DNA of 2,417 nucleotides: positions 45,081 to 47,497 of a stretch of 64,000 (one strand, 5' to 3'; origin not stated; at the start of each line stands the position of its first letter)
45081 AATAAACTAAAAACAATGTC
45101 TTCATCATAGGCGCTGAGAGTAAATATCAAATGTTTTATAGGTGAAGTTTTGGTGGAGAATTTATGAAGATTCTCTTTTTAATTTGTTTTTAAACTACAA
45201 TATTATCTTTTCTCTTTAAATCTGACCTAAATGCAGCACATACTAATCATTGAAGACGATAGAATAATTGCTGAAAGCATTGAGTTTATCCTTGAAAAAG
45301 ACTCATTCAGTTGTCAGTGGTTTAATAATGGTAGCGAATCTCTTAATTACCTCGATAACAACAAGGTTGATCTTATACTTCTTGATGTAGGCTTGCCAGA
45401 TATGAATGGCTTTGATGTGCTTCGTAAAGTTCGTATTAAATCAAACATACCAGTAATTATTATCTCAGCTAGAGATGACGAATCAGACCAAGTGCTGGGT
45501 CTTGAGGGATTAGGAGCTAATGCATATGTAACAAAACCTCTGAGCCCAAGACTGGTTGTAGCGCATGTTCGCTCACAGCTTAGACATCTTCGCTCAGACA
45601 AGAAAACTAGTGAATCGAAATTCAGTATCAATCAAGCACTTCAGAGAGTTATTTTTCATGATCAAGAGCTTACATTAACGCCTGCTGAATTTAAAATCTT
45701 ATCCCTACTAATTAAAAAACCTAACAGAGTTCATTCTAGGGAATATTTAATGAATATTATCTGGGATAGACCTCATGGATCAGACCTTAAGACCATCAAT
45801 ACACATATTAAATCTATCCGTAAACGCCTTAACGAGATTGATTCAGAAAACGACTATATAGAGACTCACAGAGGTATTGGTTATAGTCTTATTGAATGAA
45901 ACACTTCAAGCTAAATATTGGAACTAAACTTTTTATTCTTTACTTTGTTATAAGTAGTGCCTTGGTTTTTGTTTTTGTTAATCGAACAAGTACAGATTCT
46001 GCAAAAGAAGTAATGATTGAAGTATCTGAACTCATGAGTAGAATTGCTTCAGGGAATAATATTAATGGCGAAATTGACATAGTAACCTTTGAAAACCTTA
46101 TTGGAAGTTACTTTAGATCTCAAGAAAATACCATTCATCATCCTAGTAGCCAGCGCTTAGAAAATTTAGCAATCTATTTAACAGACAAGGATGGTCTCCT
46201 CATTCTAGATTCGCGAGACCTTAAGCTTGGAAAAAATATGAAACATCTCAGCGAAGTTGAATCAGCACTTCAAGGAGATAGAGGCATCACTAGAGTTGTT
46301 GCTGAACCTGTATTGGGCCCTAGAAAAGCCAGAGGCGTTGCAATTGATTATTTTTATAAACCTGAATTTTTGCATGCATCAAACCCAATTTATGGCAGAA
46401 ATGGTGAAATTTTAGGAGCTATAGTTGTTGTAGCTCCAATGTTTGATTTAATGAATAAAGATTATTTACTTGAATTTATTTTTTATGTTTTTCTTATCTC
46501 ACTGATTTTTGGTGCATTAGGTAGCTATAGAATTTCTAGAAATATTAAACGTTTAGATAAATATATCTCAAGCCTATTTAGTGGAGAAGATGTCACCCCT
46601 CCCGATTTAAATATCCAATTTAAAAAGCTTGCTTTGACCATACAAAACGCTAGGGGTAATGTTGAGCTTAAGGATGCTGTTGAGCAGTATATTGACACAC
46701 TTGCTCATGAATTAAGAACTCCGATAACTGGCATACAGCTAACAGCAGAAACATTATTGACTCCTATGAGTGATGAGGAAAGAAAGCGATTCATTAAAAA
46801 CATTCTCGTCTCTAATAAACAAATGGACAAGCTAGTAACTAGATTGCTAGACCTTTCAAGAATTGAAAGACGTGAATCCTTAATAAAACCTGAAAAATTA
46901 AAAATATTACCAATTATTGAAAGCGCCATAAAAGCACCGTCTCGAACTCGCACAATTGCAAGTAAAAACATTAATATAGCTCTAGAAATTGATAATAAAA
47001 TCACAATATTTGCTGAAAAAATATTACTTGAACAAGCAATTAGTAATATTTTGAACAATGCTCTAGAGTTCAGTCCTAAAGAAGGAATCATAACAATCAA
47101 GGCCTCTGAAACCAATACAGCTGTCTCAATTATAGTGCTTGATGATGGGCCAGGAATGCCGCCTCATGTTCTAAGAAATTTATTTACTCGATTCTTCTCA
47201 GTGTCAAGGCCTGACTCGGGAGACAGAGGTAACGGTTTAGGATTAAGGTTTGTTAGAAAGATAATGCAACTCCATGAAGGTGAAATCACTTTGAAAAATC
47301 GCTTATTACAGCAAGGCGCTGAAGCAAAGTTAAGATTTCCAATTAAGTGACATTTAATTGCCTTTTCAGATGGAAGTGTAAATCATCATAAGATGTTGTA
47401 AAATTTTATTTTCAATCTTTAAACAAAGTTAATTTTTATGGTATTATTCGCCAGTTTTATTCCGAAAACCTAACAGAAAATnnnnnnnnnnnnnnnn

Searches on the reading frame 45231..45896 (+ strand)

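Call 65: search_protein_families(library=ncbifam, proteins=[window:45231-45896:+], max_evalue=1e-10)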
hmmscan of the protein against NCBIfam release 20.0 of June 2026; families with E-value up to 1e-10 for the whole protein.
window:45231-45896:+ (222 aa): 59 families (the best 25 are shown)
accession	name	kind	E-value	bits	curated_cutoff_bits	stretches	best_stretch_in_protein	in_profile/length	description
NF008296.0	PRK11083.1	equivalog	8.1e-71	238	273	1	2-220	4-225/228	two-component system response regulator CreB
NF040689.1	MtrAB_MtrA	equivalog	4.4e-53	179.9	300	1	4-219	1-217/219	MtrAB system response regulator MtrA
TIGR02154.1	PhoB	equivalog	1.1e-51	175.3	296.2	1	2-220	3-225/226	phosphate regulon transcriptional regulator PhoB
NF007982.1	PRK10710.1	equivalog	2.2e-51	174.7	380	1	2-219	8-226/235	envelope stress response regulator BaeR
NF033117.2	vanR_ACDEGLN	exception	1.6e-49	168.5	350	1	4-219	1-224/226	VanR-ABDEGLN family response regulator transcription factor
NF040534.1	resp_reg_YycF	equivalog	5.4e-47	160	340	1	3-220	2-227/231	response regulator YycF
NF041733.1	resp_reg_CseB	equivalog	1.6e-44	152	350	1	3-220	2-226/228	two-component system response regulator CseB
NF033120.0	vanR_FM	exception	7.4e-44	150.1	460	1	3-219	5-228/231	vancomycin resistance response regulator transcription factor, VanR-F/VanR-M family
NF041209.1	resp_regPieR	equivalog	2e-41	142.1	450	1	3-220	2-227/231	two component system response regulator PieR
NF045944.1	ResRegRpaBCyano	equivalog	2.3e-41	141.7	330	1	5-220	1-227/229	response regulator transcription factor RpaB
NF053854.1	RespRegPhoBBctds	equivalog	3.5e-41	141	270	1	4-220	1-224/225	two-component system response regulator PhoB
NF012227.0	AdeR_RR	equivalog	2.9e-39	134.9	340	1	3-220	13-236/239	efflux system response regulator transcription factor AdeR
NF045991.1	RespRegCtrARhodob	equivalog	5.3e-39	134.3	350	1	3-220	2-221/224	response regulator transcription factor CtrA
TIGR01387.1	cztR_silR_copR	subfamily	1.6e-38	132.5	279.2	1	4-220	1-218/218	heavy metal response regulator transcription factor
NF007928.2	PRK10643.1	equivalog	4.3e-38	131.1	330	1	3-220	2-216/216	two-component system response regulator PmrA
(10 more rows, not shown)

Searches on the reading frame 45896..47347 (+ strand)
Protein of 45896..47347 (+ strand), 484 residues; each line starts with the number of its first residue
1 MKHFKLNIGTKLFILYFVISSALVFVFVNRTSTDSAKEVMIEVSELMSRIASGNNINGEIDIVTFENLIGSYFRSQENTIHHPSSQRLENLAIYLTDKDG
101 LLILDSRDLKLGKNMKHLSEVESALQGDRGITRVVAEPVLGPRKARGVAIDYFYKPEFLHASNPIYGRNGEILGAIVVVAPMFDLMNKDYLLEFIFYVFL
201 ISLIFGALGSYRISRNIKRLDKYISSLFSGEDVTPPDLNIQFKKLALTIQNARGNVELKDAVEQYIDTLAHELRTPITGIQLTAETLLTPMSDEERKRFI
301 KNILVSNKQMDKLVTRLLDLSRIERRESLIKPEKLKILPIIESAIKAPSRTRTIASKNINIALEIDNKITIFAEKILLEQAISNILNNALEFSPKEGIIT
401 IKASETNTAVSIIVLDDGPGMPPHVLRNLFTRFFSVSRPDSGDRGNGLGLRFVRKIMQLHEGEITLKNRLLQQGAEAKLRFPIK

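Call 65: search_protein_families(library=ncbifam, proteins=[window:45896-47347:+], max_evalue=1e-10)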
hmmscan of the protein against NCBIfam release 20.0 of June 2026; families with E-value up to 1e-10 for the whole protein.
window:45896-47347:+ (484 aa): 64 families (the best 25 are shown)
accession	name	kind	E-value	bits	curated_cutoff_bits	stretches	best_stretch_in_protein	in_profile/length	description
NF008312.0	PRK11100.1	equivalog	8.7e-85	285.3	356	1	6-483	1-474/477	two-component system sensor histidine kinase CreC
NF046044.1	PnpS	equivalog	4.4e-42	144.5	400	1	261-481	169-389/390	two-component system histidine kinase PnpS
TIGR02966.1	phoR_proteo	equivalog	1.2e-39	136.3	334.2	1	258-469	110-322/333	phosphate regulon sensor histidine kinase PhoR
NF033092.0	HK_WalK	equivalog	3.1e-35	121.8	725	1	263-480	373-591/594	cell wall metabolism sensor histidine kinase WalK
NF006800.0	PRK09303.1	equivalog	2.4e-32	112.3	342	1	260-483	149-377/383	histidine kinase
NF058527.1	HistKinChvGCaul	equivalog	1.2e-30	106.8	740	1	259-482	303-528/535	two-component sensor histidine kinase ChvG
TIGR01386.1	cztS_silS_copS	subfamily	5.7e-30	104.7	292.55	1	263-468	242-445/457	heavy metal sensor histidine kinase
NF008468.0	PRK11360.1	equivalog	1e-29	103.4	646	1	265-484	399-609/616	two-component system sensor histidine kinase AtoS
NF008025.0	PRK10755.1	equivalog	1.3e-29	103.1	314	1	264-482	145-355/362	two-component system sensor histidine kinase PmrB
NF045911.1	TCSHisKinNblS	equivalog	1.7e-29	102.7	1000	1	241-467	367-605/621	two-component system sensor histidine kinase NblS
NF041735.1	hist_kin_RppB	equivalog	2.5e-29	102.4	400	1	262-479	216-435/438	two-component system sensor histidine kinase RppB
NF008235.0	PRK11006.1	equivalog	4.9e-27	94.9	390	1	257-470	199-411/431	phosphate regulon sensor histidine kinase PhoR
NF047874.1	MASE3_PAS_HK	subfamily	1.1e-26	93.9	560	1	257-483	393-625/655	MASE3 domain-containing sensor histidine kinase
NF007007.0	PRK09470.1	equivalog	5.3e-26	91.5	486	1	194-471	173-448/463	envelope stress sensor histidine kinase CpxA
NF041210.1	his_kin_PieS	equivalog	1.2e-25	90.5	850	1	193-483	167-470/474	two component system sensor histidine kinase PieS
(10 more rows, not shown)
